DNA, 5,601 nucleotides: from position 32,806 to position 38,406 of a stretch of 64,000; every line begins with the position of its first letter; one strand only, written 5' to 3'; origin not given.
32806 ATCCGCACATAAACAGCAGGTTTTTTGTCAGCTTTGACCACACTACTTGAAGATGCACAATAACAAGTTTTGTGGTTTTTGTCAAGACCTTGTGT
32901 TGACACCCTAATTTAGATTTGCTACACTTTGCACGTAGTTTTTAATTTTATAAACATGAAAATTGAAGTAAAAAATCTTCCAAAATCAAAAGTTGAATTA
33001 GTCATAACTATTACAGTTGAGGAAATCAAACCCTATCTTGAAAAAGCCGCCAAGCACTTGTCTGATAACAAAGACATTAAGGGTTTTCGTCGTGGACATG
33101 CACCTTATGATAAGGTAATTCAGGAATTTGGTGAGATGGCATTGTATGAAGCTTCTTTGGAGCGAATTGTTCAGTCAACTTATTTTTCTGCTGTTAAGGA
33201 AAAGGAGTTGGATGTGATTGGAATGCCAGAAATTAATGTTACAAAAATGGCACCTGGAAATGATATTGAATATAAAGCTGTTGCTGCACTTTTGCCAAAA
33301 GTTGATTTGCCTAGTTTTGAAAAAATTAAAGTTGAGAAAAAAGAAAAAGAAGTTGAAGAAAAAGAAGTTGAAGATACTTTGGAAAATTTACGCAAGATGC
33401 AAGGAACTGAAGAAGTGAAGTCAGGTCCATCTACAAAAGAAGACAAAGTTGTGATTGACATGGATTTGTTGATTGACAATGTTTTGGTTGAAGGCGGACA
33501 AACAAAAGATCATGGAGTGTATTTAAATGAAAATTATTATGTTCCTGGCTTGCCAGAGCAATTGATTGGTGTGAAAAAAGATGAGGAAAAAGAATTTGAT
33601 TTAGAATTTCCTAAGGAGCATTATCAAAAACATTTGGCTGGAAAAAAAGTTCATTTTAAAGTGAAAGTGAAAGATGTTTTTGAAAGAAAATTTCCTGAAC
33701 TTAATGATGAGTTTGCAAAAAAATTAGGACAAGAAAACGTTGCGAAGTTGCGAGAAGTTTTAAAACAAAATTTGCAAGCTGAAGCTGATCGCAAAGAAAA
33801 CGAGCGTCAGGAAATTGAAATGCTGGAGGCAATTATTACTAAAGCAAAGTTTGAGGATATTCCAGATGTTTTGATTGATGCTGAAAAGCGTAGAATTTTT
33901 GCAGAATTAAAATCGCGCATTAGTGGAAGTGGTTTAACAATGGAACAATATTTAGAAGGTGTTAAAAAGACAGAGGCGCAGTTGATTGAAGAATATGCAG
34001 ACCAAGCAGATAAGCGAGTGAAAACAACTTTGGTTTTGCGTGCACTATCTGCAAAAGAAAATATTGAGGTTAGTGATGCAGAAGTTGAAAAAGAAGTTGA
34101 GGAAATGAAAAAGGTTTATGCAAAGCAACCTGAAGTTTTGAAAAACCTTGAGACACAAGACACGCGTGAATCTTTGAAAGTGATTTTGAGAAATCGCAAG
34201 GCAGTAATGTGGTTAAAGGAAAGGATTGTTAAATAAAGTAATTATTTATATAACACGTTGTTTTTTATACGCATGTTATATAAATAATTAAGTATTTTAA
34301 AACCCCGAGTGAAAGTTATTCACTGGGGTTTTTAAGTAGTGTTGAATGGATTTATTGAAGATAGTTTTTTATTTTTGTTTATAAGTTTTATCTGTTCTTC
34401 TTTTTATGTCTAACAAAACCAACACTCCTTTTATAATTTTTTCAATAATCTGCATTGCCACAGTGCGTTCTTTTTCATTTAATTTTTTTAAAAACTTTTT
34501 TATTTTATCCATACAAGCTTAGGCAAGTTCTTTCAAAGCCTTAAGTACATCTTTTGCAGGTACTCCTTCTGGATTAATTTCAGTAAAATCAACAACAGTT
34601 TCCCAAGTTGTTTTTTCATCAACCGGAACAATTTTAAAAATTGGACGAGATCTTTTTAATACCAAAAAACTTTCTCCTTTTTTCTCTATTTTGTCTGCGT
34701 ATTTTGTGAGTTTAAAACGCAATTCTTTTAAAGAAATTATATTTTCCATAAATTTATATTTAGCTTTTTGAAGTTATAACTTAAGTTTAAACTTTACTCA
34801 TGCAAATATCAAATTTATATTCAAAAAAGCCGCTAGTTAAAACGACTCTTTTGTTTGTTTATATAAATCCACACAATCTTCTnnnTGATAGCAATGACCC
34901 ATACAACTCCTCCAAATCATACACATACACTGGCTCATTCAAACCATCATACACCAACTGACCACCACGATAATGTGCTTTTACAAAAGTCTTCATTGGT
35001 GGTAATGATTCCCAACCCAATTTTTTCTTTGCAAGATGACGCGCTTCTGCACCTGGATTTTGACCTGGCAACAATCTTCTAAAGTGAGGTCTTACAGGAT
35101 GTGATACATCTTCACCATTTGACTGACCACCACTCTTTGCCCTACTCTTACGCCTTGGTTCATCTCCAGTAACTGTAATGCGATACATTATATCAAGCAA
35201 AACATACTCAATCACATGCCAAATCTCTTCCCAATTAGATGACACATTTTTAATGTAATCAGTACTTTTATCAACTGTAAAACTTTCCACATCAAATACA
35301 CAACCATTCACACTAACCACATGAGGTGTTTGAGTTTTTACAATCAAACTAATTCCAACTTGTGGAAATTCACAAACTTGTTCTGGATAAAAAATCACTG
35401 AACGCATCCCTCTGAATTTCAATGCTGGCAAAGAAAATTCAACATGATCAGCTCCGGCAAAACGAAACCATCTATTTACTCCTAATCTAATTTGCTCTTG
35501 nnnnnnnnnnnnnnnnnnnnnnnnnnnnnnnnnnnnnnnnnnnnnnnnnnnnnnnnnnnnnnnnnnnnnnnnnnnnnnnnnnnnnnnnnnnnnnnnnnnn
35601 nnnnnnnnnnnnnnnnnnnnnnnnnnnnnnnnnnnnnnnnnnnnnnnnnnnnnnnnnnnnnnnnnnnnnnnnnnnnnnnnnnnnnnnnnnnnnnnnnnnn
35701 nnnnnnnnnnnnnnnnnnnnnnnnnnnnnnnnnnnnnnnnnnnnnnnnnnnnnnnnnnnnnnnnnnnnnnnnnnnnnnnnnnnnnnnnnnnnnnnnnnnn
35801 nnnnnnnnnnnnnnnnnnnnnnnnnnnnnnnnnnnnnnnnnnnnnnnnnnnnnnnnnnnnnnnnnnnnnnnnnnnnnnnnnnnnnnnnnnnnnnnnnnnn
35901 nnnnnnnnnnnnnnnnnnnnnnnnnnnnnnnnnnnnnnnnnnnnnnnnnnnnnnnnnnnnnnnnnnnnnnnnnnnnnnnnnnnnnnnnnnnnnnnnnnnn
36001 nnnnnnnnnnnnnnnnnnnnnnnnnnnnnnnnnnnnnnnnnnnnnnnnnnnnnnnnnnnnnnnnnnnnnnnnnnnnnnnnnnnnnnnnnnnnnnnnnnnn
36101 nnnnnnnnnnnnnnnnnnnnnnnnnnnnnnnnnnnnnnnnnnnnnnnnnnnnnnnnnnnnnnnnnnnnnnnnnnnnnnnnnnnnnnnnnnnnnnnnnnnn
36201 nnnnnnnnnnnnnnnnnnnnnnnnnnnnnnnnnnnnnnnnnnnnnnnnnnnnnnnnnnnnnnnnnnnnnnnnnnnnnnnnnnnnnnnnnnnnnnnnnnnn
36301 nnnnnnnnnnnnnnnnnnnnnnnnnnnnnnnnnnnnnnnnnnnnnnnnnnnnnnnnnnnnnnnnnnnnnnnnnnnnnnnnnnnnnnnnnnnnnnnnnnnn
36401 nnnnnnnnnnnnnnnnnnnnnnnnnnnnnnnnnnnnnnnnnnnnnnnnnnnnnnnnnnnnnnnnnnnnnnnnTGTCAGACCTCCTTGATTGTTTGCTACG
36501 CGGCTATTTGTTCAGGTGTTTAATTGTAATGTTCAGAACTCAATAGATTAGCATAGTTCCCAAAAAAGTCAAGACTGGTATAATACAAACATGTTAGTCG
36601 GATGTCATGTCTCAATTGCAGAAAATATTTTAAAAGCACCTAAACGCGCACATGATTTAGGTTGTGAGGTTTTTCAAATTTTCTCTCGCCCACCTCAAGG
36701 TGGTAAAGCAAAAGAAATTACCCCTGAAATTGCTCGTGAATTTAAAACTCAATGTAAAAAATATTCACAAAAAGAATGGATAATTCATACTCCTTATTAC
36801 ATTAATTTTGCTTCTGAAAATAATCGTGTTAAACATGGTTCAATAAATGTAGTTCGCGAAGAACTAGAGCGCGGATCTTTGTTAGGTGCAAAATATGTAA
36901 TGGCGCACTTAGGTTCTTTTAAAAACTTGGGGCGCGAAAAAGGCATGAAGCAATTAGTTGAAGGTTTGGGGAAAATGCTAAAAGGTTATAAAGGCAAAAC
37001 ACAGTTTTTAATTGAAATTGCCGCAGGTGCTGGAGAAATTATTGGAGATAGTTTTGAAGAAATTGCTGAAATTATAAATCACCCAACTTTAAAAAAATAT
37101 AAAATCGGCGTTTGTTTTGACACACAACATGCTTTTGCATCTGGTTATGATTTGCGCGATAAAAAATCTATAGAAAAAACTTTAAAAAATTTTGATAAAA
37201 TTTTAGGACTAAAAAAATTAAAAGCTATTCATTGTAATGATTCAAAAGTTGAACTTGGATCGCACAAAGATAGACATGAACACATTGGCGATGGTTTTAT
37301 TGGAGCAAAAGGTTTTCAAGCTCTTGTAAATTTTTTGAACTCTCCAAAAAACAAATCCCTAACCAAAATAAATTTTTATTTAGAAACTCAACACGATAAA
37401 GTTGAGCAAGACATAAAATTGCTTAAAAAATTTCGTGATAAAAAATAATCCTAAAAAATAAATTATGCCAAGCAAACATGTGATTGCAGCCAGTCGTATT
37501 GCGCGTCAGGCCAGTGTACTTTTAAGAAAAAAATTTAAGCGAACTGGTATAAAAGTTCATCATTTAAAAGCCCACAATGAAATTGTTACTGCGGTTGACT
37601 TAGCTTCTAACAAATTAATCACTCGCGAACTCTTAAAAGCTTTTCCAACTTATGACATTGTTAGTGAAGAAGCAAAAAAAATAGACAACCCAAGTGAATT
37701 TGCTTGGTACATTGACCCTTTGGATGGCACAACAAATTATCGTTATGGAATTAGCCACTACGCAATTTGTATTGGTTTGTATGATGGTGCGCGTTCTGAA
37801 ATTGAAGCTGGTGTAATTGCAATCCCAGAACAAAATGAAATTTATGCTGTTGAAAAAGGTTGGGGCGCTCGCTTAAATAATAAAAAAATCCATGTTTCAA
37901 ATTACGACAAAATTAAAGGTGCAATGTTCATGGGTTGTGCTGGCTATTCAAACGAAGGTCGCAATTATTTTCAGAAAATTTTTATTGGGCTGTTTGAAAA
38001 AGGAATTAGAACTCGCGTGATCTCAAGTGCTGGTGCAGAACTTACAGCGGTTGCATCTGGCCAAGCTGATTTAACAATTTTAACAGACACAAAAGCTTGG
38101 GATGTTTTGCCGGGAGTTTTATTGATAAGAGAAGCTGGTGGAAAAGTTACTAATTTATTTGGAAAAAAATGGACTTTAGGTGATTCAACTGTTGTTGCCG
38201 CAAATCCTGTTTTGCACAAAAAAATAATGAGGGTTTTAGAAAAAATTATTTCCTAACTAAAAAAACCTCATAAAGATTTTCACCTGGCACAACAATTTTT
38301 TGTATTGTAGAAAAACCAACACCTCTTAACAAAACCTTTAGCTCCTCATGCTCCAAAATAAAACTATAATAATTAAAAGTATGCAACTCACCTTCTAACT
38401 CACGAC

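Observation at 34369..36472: A 529-aa orphan protein next to a Phd/YefM antitoxin with a decayed toxin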

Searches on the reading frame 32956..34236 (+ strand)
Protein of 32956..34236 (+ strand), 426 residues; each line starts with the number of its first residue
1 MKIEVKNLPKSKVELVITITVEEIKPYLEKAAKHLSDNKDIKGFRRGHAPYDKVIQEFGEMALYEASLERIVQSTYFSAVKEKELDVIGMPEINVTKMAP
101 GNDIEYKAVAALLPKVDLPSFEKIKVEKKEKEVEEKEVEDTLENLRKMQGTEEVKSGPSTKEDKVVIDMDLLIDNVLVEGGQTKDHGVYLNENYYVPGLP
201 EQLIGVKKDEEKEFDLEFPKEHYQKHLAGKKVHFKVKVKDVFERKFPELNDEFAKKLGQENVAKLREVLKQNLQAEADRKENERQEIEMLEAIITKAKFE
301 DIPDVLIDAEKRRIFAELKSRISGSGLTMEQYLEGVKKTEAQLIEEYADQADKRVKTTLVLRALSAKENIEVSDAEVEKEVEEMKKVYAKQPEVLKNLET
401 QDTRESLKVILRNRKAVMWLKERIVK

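Call 50: find_related_loci(query=window:32956-34236:+, collection=genome_contigs, flank=10000)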
Query window:32956-34236:+ (426 aa) in genome_contigs; peptide patterns used: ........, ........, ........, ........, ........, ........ (x = any residue, [..] = any of these).
439 stretches matched a pattern; 10 encode a relative of the query (tblastn E <= 1e-3); 10 distinct loci.
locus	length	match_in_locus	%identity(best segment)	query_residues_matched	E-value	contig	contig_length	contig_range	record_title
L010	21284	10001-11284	46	1-425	3e-127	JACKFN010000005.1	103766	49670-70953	MAG: Candidatus Nomurabacteria bacterium isolate HK-STAS-PATE-1 HK-STAS-PATE-1_5, whole genome shotgun sequence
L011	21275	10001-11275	48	1-425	2e-121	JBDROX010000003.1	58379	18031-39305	MAG: Candidatus Magasanikbacteria bacterium isolate MEGAHIT-group-1.981 k141_11509542, whole genome shotgun sequence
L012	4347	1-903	66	124-424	2e-118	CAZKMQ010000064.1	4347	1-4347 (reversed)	MAG TPA_asm: uncultured Gammaproteobacteria bacterium isolate SRP200020_co3_324 genome assembly, contig: NODE_28609_leng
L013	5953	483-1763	41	1-426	1e-106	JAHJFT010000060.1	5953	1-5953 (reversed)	MAG: Patescibacteria group bacterium isolate Modern_marine_glass_biofilm.mb.42 Modern_marine_glas.mb.42_k141_692391, who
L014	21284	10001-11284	39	2-426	8e-101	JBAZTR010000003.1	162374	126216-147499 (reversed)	MAG: Patescibacteria group bacterium isolate SO_2017_GW1_208 NODE_722_length_162374_cov_3.439342_OW334_2017, whole genom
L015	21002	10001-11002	30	40-372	2e-37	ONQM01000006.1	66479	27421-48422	uncultured Clostridiales bacterium isolate RUG530 genome assembly, contig: scaffold_757, whole genome shotgun sequence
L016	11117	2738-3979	40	8-420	4e-86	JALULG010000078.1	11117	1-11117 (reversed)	MAG: bacterium isolate S144_metabat2_scaf2bin.204 S144_NODE_2771_length_11117_cov_2.298908, whole genome shotgun sequenc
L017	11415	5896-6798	35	3-388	3e-18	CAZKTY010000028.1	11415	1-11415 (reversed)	MAG TPA_asm: uncultured Candidatus Saccharibacteria bacterium isolate SRP142039_co2_4 genome assembly, contig: NODE_4257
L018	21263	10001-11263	29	1-422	4e-39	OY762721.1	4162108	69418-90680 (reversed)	MAG: Desulfatiglandales bacterium isolate 7b555824-8626-4373-9f6d-e46e1e23d1ce genome assembly, chromosome: 1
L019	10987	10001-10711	26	167-391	6e-15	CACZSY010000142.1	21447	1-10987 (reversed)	MAG: uncultured Lachnospiraceae bacterium isolate RUG12922 genome assembly, contig: RUG12922_asm_142, whole genome shotg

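Call 91: search_protein_families(library=pfam, proteins=[window:32956-34236:+, L014:11350-11919:-], max_evalue=0.001)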
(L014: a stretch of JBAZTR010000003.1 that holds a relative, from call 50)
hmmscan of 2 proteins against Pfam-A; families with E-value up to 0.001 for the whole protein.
window:32956-34236:+ (426 aa): 3 families
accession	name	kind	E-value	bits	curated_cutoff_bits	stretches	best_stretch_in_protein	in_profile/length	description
PF05697.18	Trigger_N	-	1.4e-32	113.4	22.2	1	1-145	1-144/144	Bacterial trigger factor protein (TF)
PF05698.19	Trigger_C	-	4e-29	102.2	22.7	1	262-422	2-162/162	Bacterial trigger factor protein (TF) C-terminus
PF00254.34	FKBP_C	-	2e-05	25.3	21.1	1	159-238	5-93/94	FKBP-type peptidyl-prolyl cis-trans isomerase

L014:11350-11919:- (189 aa): 1 family
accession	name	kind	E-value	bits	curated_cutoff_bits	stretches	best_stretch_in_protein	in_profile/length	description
PF00156.33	Pribosyltran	-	4.9e-13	49.1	26.3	1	34-161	12-138/158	Phosphoribosyl transferase domain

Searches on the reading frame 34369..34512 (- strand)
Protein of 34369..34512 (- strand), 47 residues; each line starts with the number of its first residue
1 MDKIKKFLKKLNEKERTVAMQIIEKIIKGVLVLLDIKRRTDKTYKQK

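Call 3: search_protein_families(library=pfam, proteins=[window:34369-34512:-], max_evalue=10)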
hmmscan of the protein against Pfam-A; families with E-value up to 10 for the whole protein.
window:34369-34512:- (47 aa): 0 families

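Call 4: search_protein_families(library=padloc, proteins=[window:34369-34512:-], max_evalue=10)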
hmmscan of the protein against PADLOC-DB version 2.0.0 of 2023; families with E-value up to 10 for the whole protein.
window:34369-34512:- (47 aa): 0 families

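Call 5: search_protein_families(library=ncbifam, proteins=[window:34369-34512:-], max_evalue=10)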
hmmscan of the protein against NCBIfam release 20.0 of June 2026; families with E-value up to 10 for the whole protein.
window:34369-34512:- (47 aa): 1 family
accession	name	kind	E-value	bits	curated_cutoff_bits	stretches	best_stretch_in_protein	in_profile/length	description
TIGR00269.1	TIGR00269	hypoth_equivalog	0.038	14.3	62.75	1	3-41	41-79/104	TIGR00269 family protein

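Call 6: search_protein_families(library=phrogs, proteins=[window:34369-34512:-], max_evalue=10)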
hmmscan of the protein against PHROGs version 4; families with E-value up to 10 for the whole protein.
window:34369-34512:- (47 aa): 1 family
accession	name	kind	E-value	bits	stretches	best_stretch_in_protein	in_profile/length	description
phrog_25565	-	unknown function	0.23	12.4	1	6-33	14-41/82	-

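Call 69: find_homologous_proteins(query=window:34369-34512:-, max_evalue=10)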
Query window:34369-34512:- (47 aa): 1 proteins with E <= 10 among 1 candidates.
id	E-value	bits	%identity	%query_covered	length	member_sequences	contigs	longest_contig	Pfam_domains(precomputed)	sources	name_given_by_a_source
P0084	1.8e-19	84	100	100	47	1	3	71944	-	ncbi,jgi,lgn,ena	-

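Call 83: search_dna_similar(query=window:34369-34512:-, collection=plasmids, mode=protein, max_evalue=10, max_rows=25)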
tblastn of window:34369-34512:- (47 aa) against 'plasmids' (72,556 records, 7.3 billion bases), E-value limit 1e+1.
No match.

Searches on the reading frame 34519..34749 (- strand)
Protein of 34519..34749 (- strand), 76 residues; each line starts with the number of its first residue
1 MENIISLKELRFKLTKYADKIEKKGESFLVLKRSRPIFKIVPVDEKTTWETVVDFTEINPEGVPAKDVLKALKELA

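Call 3: search_protein_families(library=pfam, proteins=[window:34519-34749:-], max_evalue=10)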
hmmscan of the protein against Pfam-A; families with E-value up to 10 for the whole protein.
window:34519-34749:- (76 aa): 1 family
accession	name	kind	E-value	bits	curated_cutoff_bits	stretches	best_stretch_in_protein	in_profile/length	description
PF02604.26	PhdYeFM_antitox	-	5e-06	26.6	29.8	1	3-45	2-44/74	Antitoxin Phd_YefM, type II toxin-antitoxin system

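Call 4: search_protein_families(library=padloc, proteins=[window:34519-34749:-], max_evalue=10)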
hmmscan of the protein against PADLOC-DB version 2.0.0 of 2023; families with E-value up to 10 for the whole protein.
window:34519-34749:- (76 aa): 0 families

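Call 5: search_protein_families(library=ncbifam, proteins=[window:34519-34749:-], max_evalue=10)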
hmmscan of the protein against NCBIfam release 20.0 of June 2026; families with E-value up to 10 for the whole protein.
window:34519-34749:- (76 aa): 1 family
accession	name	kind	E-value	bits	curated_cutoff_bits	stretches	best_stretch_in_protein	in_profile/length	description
TIGR01552.1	phd_fam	subfamily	0.0057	16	20.8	1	5-45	2-41/53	type II toxin-antitoxin system prevent-host-death family antitoxin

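Call 6: search_protein_families(library=phrogs, proteins=[window:34519-34749:-], max_evalue=10)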
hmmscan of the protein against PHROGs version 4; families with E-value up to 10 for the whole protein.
window:34519-34749:- (76 aa): 1 family
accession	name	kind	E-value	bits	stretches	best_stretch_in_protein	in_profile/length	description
phrog_375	-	moron, auxiliary metabolic gene and host takeover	0.00049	20.9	1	5-49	7-51/74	Phd-like antitoxin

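Call 84: search_dna_similar(query=window:34519-34749:-, collection=plasmids, mode=protein, max_evalue=0.01, max_rows=15)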
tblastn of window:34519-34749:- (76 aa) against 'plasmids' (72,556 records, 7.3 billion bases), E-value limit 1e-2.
No match.

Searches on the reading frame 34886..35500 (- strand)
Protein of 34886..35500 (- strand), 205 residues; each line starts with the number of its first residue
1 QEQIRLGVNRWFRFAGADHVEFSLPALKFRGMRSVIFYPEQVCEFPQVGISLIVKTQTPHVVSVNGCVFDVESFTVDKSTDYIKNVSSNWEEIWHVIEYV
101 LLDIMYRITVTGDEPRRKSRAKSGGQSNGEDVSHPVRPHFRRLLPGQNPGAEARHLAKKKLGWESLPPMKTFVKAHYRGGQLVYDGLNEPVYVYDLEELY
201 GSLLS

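Call 72: search_solved_structures(query=A3, max_evalue=10, show_alignments=3)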
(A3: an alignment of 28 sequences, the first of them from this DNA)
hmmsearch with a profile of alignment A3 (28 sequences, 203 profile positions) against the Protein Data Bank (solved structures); distinct sequences matched with E-value up to 10: 6.
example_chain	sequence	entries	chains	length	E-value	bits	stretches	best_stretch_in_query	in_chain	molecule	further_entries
8p4v_p0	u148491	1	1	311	0.85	12.2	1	29-103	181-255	60S acidic protein P0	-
8pnn_p0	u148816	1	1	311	0.85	12.2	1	29-103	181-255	Large ribosomal subunit protein uL10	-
4u3n_p0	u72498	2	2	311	0.85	12.2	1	29-103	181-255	Large ribosomal subunit protein uL10 | 60S acidic ribosomal protein P0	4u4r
4u3m_p0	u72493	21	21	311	0.88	12.1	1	29-103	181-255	60S acidic ribosomal protein P0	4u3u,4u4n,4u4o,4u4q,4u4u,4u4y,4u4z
3j16_G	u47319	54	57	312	0.89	12.1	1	29-103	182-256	60S ribosomal protein L10 | 60S acidic ribosomal protein P0 | 60S acidic ribosomal protein rpP0 (L10P)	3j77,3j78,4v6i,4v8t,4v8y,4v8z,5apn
4v7r_DM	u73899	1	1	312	0.89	12.1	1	29-103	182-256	60S acidic ribosomal protein P0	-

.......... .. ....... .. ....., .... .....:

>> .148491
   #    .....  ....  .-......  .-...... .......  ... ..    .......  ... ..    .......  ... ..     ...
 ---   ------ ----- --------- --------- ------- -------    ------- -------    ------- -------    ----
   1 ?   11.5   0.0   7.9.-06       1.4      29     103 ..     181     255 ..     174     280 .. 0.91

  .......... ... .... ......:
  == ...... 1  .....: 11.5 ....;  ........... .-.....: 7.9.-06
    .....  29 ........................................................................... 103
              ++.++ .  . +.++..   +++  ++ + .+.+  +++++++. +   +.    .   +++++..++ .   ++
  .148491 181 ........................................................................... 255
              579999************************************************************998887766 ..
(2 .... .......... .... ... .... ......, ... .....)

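Call 77: find_related_loci(query=A5, collection=viral_contigs, flank=8000)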
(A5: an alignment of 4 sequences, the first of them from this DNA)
Query A5 (205 aa) in viral_contigs; peptide patterns used: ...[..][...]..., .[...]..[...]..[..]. (x = any residue, [..] = any of these).
67 stretches matched a pattern, but none encodes a relative of the query by tblastn (E <= 1e-3).

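Call 78: find_related_loci(query=A5, collection=metagenome_contigs, flank=8000)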
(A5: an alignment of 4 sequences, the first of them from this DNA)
Query A5 (205 aa) in metagenome_contigs; peptide patterns used: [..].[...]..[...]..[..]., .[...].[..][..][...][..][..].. (x = any residue, [..] = any of these).
379 stretches matched a pattern, but none encodes a relative of the query by tblastn (E <= 1e-3).

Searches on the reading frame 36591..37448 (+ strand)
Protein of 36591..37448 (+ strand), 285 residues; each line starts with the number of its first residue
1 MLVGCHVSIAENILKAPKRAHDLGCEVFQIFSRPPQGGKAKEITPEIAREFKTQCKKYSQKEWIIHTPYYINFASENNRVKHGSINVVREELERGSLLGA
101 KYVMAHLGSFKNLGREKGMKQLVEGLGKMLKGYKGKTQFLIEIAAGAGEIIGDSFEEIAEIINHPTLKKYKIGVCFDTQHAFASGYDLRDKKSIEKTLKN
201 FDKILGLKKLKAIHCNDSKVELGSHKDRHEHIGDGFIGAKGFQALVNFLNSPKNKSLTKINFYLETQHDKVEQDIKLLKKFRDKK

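Call 91: search_protein_families(library=pfam, proteins=[window:36591-37448:+], max_evalue=0.001)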
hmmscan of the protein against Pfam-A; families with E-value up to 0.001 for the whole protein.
window:36591-37448:+ (285 aa): 1 family
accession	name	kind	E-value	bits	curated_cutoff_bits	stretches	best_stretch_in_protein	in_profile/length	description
PF01261.30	AP_endonuc_2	-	8.6e-40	137.4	31.1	1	18-280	2-248/249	Xylose isomerase-like TIM barrel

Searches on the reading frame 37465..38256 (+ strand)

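Call 91: search_protein_families(library=pfam, proteins=[window:37465-38256:+], max_evalue=0.001)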
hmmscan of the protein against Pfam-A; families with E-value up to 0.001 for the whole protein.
window:37465-38256:+ (263 aa): 1 family
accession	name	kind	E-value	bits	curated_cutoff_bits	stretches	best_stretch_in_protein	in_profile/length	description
PF00459.30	Inositol_P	-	1.1e-54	186.2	27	1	8-262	8-270/271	Inositol monophosphatase family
